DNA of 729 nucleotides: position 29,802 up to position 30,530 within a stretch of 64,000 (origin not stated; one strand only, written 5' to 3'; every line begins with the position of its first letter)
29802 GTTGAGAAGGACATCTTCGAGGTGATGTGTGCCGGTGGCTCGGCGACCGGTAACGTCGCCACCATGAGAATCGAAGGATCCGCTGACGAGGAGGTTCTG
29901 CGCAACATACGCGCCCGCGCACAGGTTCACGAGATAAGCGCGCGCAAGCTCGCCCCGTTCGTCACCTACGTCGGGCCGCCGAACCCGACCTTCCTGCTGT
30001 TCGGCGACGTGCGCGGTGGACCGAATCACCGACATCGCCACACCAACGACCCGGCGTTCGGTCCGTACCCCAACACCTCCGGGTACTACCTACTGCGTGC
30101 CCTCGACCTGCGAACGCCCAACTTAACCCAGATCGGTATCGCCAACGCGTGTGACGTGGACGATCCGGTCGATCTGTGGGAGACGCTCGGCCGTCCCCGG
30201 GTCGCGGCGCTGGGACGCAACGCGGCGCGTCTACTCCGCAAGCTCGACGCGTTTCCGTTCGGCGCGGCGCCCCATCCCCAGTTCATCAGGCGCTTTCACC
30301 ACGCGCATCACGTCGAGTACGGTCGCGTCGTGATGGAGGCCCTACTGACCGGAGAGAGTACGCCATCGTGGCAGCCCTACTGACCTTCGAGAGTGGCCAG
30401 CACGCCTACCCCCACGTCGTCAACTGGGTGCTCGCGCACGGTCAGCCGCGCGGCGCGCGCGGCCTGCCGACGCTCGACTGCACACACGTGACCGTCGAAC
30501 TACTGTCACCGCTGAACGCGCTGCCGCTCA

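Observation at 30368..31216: Thymidylate-synthase paralogue with the Asn-to-Asp switch expected for a dCMP hydroxymethylase/methylase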

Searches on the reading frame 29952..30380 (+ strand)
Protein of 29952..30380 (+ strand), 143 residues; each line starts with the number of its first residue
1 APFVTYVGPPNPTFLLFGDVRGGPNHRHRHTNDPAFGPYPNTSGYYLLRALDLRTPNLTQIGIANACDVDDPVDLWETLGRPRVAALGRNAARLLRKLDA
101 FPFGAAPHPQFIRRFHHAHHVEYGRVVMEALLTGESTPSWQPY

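Call 72: search_solved_structures(query=A5, max_evalue=10, show_alignments=2)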
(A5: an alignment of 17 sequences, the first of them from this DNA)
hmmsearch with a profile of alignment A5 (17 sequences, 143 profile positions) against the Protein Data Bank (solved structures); distinct sequences matched with E-value up to 10: 26.
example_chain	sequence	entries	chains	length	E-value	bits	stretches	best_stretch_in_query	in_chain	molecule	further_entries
6wvs_A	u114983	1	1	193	5.6e-07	32.6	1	53-83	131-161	DeNovoTIM15 hyperstable de novo TIM barrel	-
7p12_A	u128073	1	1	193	0.02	17.9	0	53-83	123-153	DeNovoTIM13-SB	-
6yqx_A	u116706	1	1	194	0.039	16.9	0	53-83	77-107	de novo designed TIM barrel DeNovoTIM13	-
5hiw_A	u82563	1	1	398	0.16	15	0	82-139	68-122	Cytochrome P450 CYP260B1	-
3g9d_A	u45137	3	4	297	0.17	14.8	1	12-74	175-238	Dinitrogenase reductase activating glucohydrolase | Dinitrogenase reductase activacting glicohydrolase | ADP-ribosyl-(Dinitrogen reductase) hydrolase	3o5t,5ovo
24ew_A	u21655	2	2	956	0.33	13.9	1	68-142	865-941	RNA-directed RNA polymerase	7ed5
7aap_A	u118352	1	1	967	0.35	13.9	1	68-142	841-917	Non-structural protein 12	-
9blf_A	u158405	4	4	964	0.37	13.8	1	68-142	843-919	RNA-directed RNA polymerase nsp12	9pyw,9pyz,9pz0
12sn_A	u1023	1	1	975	0.39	13.7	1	68-142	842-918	RNA-directed RNA polymerase nsp12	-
7l1f_A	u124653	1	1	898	0.4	13.7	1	68-142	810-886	RNA-directed RNA polymerase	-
6m71_A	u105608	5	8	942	0.41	13.6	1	68-142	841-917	RNA-directed RNA polymerase | Replicase polyprotein 1ab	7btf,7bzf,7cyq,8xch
7c2k_A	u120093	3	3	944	0.41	13.6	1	68-142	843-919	RNA-directed RNA polymerase | RNA-directed RNA polymerase nsp12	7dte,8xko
7bw4_A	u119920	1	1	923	0.41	13.6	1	68-142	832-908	RNA-directed RNA polymerase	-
9sap_A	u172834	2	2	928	0.42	13.6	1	68-142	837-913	RNA-directed RNA polymerase nsp12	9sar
9sao_A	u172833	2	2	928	0.42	13.6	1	68-142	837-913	RNA-directed RNA polymerase nsp12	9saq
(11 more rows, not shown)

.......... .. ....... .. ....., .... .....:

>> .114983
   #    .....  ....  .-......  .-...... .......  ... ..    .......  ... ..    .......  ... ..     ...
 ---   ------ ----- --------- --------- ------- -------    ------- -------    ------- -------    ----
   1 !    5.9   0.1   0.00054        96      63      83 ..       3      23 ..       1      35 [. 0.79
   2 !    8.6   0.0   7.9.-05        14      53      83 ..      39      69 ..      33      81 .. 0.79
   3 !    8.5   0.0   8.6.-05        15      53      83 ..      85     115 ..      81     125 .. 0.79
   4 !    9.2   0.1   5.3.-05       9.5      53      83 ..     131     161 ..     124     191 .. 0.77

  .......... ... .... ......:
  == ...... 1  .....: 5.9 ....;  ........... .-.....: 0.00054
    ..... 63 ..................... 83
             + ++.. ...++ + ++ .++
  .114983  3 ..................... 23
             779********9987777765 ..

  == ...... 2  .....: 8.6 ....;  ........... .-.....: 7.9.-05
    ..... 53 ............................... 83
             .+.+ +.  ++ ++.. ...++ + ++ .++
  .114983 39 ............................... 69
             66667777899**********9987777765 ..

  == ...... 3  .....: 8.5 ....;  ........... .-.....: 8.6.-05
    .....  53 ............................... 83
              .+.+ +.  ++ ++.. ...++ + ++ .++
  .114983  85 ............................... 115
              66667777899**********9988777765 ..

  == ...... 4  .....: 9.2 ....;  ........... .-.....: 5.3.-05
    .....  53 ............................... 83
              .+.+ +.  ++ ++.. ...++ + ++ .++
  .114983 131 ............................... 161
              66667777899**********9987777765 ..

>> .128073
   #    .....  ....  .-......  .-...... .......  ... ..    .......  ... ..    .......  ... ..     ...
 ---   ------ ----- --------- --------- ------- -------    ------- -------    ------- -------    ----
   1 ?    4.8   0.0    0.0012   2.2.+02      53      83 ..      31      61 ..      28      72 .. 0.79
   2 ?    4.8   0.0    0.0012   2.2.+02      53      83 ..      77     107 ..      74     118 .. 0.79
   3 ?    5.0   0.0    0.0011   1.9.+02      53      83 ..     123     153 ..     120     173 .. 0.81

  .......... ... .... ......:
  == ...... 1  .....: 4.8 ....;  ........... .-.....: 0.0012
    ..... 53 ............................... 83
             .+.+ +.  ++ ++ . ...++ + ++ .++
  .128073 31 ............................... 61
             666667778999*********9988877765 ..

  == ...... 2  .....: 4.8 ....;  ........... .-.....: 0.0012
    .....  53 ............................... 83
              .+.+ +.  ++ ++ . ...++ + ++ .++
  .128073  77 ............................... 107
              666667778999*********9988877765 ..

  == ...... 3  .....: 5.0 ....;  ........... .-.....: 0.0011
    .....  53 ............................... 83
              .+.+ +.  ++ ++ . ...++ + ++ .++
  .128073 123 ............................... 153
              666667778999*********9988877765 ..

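Call 73: search_protein_families(library=pfam, alignment_id=A5, max_evalue=1)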
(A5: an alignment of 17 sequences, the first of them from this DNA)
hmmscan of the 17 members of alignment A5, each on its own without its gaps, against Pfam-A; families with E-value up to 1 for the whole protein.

A. member 1, seq(143 aa): 0 families

B. families by the number of members that match (of 17 scanned): 6 families
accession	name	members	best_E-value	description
PF03167.25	UDG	4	0.038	Uracil DNA glycosylase superfamily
PF03519.19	Invas_SpaK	1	0.032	Invasion protein B family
PF24401.1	iHD-CE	1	0.071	iHD-CE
PF08196.16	UL2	1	0.077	UL2 protein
PF03584.20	Herpes_ICP4_N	1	0.13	Herpesvirus ICP4-like protein N-terminal region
PF04580.18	Pox_D3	1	0.27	Chordopoxvirinae D3 protein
